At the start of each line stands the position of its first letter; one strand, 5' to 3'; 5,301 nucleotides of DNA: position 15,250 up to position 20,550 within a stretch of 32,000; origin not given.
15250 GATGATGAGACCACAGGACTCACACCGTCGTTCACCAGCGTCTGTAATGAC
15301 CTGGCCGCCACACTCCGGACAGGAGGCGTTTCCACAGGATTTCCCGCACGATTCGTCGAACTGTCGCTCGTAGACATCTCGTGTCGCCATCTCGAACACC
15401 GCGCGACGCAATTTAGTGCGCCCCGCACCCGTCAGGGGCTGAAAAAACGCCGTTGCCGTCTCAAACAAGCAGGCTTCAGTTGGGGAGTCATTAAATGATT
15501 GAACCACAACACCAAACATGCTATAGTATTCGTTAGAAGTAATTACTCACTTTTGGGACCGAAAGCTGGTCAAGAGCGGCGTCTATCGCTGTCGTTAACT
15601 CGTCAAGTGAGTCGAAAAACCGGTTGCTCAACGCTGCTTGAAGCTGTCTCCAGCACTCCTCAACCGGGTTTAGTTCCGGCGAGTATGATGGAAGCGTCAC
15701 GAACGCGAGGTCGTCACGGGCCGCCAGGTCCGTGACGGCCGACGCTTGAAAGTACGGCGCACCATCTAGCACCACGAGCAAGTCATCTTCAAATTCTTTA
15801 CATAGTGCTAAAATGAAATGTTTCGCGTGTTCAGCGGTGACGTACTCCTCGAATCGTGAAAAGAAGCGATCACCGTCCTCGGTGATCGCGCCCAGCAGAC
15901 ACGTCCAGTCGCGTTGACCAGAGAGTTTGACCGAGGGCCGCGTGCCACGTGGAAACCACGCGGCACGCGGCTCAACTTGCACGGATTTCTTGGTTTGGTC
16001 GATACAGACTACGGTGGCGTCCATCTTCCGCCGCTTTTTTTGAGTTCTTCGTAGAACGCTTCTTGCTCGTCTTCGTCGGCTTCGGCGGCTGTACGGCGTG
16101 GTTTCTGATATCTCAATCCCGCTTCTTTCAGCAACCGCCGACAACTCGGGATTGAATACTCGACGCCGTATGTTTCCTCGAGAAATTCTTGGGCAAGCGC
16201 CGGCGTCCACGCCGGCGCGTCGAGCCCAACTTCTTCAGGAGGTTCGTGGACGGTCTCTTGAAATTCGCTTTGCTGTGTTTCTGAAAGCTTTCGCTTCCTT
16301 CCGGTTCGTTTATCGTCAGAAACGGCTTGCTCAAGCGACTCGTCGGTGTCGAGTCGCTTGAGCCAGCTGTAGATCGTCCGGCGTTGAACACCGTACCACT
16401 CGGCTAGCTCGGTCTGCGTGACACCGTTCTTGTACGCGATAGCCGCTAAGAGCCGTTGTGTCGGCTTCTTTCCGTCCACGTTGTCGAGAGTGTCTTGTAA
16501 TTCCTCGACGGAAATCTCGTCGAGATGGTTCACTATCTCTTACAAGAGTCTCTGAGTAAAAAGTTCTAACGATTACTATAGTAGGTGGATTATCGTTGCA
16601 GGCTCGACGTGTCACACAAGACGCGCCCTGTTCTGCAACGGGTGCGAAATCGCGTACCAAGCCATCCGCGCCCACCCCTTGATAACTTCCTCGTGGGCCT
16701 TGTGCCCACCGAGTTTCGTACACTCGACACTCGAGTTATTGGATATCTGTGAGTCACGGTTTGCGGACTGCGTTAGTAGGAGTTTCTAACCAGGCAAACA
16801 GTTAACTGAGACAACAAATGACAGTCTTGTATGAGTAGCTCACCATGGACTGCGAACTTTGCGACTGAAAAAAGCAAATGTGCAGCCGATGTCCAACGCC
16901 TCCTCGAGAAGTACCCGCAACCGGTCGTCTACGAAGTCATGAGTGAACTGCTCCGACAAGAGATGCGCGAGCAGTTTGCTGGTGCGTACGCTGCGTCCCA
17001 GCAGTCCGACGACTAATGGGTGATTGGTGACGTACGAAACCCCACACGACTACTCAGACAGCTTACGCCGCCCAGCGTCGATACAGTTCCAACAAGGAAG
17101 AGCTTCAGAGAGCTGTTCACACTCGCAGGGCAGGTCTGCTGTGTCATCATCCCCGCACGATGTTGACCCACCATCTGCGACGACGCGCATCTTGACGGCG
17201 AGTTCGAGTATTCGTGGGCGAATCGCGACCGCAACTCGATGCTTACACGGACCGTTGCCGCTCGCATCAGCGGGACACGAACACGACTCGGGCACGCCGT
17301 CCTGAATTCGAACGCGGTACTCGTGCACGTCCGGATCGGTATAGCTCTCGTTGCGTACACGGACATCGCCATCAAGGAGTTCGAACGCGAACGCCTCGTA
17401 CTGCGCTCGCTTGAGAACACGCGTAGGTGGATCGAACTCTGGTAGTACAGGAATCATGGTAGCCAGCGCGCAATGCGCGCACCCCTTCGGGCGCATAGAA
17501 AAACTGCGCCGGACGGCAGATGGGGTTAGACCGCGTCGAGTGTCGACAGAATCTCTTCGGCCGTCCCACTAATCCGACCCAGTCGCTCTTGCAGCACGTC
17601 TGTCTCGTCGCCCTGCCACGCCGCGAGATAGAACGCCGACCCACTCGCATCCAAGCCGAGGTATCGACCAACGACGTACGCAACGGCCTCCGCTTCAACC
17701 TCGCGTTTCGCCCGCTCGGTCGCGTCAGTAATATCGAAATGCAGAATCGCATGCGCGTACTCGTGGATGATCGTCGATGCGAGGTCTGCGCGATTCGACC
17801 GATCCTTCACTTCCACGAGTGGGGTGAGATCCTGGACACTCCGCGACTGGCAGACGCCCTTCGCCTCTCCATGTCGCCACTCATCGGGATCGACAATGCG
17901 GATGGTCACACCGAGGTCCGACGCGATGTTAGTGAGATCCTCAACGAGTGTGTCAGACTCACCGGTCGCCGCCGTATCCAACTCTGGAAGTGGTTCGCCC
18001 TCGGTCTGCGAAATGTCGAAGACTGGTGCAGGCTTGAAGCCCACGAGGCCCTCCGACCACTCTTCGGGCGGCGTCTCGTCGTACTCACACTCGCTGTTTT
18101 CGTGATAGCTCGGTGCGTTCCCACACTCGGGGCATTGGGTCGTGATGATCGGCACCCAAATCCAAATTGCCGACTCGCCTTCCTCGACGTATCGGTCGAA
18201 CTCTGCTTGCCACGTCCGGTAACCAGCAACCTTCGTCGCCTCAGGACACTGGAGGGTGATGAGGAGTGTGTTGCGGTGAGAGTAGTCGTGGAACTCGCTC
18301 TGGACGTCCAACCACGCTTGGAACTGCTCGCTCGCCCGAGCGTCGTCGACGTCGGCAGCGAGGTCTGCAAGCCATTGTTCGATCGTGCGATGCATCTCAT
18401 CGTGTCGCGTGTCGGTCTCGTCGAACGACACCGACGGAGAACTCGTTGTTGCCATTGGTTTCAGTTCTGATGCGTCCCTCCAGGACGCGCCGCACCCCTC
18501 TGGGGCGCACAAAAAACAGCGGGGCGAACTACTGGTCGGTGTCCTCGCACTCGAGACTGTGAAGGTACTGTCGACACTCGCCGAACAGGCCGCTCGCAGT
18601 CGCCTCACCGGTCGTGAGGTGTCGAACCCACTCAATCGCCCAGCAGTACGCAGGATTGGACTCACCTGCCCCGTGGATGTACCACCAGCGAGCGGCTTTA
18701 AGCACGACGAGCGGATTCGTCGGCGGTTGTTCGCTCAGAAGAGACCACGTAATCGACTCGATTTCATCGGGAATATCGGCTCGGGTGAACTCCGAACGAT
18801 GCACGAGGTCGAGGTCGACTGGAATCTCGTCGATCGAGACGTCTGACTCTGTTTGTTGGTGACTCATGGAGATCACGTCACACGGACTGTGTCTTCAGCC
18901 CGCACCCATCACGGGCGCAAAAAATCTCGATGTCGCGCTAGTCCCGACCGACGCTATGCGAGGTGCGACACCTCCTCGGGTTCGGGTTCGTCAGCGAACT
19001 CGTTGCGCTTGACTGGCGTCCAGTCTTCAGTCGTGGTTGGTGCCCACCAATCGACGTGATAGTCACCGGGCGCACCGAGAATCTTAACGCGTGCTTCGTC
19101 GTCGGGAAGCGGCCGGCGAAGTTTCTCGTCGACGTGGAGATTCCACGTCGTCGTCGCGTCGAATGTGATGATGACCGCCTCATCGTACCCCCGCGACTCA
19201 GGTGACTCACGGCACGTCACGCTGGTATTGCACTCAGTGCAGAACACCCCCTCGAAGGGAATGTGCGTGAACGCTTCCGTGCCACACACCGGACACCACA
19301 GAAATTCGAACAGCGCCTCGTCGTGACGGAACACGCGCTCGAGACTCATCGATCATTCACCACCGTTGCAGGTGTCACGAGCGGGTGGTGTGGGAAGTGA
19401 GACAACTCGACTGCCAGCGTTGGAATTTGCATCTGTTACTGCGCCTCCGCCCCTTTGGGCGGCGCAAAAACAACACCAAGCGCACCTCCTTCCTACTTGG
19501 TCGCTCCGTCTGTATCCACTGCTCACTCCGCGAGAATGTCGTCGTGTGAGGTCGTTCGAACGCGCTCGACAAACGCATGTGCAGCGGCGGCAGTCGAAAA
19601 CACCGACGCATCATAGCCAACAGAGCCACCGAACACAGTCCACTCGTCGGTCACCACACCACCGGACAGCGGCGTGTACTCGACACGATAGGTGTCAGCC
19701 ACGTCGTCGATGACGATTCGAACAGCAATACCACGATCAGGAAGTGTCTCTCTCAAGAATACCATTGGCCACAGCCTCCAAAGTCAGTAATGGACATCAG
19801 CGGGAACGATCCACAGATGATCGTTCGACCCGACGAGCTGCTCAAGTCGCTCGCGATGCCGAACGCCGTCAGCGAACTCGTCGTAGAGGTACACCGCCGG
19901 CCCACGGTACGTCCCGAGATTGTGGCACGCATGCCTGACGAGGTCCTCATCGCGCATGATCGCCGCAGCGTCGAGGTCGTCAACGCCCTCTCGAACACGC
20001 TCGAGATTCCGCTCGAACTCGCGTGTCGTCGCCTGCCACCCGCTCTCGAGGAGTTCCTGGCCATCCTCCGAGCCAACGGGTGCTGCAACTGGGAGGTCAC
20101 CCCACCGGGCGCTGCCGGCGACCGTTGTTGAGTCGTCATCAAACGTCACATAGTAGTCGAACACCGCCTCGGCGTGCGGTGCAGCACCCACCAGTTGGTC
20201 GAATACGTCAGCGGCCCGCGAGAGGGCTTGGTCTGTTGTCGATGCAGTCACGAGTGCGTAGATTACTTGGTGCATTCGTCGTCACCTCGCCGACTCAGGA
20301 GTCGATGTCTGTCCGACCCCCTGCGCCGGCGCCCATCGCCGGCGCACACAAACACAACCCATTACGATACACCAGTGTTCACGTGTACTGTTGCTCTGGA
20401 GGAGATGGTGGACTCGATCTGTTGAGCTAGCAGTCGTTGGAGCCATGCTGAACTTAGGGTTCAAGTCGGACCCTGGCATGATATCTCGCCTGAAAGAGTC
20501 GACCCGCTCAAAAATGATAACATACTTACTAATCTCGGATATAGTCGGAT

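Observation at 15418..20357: Strand-specific oligo-T + GC-hairpin motif at every gene boundary of a co-directional cassette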

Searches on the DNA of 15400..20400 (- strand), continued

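Call 94: search_with_rna_model(model_id=R1, sources=[L238, window], max_evalue=10, filters=off)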
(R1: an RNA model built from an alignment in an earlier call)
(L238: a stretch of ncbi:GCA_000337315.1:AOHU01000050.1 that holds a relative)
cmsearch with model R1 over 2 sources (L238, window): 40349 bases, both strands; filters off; matches with E-value up to 10: 21.
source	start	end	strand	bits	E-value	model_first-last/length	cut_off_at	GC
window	15413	15450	-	43.6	2.4e-11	1-38/38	no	0.63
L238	1358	1395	+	42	7.6e-11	1-38/38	no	0.66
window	18480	18517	-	40.8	1.8e-10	1-38/38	no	0.68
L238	947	985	+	39.7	4e-10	1-38/38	no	0.56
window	18890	18928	-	38.1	1.3e-09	1-38/38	no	0.56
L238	4385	4422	+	37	2.7e-09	1-38/38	no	0.66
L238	389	428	+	34.3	1.8e-08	1-38/38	no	0.65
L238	3307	3346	+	33.1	4.3e-08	1-38/38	no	0.62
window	19435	19474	-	30.9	2.1e-07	1-38/38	no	0.62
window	17467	17505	-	30.6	2.6e-07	1-38/38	no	0.62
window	20318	20355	-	11.5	0.23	1-38/38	no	0.76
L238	7986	8018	-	9.8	0.74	1-38/38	no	0.45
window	10521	10544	-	8.4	2.1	1-38/38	no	0.42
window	4054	4097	+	8.1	2.6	1-38/38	no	0.59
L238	4388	4427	-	7.9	2.9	1-38/38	no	0.62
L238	7935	7952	-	6.3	9.3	1-38/38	no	0.39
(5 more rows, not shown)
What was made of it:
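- Checked: Nothing else is found (call 94).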

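Call 100: search_with_rna_model(model_id=R1, sources=[L242, L243, L244, L245], max_evalue=5, filters=off, show_alignments=6)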
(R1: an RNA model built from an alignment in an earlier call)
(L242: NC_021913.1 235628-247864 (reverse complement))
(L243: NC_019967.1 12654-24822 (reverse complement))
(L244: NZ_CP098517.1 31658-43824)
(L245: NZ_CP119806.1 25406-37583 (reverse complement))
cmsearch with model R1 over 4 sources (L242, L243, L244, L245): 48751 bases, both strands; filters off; matches with E-value up to 5: 12.
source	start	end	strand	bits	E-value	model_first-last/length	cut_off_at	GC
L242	11744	11784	+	29.6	6.6e-07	1-38/38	no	0.61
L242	8261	8300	+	27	4e-06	1-38/38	no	0.62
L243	5859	5896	+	22.6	9.5e-05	1-38/38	no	0.66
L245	5868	5905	+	16.2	0.0097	1-38/38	no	0.5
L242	5931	5970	+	15.2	0.019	1-38/38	no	0.57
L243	1519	1557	+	11.9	0.2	1-38/38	no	0.56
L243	2126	2165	+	11.4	0.28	1-38/38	no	0.68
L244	5642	5684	-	9.8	0.92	1-38/38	no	0.6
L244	5863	5901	+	9.7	0.98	1-38/38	no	0.56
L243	7957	7994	+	8.6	2.1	1-38/38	no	0.58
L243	4026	4055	-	7.8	3.8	1-38/38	no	0.53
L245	8510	8551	-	7.6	4.5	1-38/38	no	0.5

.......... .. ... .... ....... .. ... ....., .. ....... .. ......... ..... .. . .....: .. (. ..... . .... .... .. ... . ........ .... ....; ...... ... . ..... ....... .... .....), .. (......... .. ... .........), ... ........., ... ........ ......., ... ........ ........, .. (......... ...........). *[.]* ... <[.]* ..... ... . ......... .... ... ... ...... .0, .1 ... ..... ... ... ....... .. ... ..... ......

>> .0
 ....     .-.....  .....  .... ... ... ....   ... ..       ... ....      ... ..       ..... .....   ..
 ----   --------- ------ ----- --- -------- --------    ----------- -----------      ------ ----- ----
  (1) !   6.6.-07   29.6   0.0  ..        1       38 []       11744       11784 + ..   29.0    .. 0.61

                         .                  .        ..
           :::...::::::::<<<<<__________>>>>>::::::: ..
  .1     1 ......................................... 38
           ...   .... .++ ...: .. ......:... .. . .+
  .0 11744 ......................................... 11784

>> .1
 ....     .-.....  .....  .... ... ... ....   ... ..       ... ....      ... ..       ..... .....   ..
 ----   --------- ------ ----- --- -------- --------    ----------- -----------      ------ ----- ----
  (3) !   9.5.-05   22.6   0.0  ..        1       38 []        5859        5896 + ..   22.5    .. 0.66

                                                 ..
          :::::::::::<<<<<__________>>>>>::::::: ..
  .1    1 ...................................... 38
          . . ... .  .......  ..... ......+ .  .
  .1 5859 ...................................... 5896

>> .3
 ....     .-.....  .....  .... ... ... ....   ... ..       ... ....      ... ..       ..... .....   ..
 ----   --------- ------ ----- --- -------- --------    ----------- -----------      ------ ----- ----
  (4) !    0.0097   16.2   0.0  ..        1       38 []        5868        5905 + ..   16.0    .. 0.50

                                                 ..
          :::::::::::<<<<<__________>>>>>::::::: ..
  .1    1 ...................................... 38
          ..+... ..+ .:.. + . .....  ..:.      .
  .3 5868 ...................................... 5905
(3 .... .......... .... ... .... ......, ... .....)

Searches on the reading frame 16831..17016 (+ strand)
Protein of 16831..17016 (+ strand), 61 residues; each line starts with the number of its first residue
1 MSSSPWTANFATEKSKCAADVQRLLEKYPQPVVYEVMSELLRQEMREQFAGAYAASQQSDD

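Call 3: search_protein_families(library=pfam, proteins=[window:16831-17016:+], max_evalue=0.01)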
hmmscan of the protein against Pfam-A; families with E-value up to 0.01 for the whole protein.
window:16831-17016:+ (61 aa): 0 families

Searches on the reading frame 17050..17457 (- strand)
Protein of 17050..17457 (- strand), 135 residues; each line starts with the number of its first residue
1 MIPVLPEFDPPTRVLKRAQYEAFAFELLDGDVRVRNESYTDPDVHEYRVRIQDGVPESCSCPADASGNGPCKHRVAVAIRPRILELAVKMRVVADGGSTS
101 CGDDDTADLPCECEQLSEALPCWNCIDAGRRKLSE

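Call 3: search_protein_families(library=pfam, proteins=[window:17050-17457:-], max_evalue=0.01)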
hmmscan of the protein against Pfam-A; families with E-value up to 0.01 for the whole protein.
window:17050-17457:- (135 aa): 1 family
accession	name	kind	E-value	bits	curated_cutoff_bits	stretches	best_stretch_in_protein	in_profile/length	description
PF04434.22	SWIM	-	5.5e-07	29.4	19.6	1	47-79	1-35/38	SWIM zinc finger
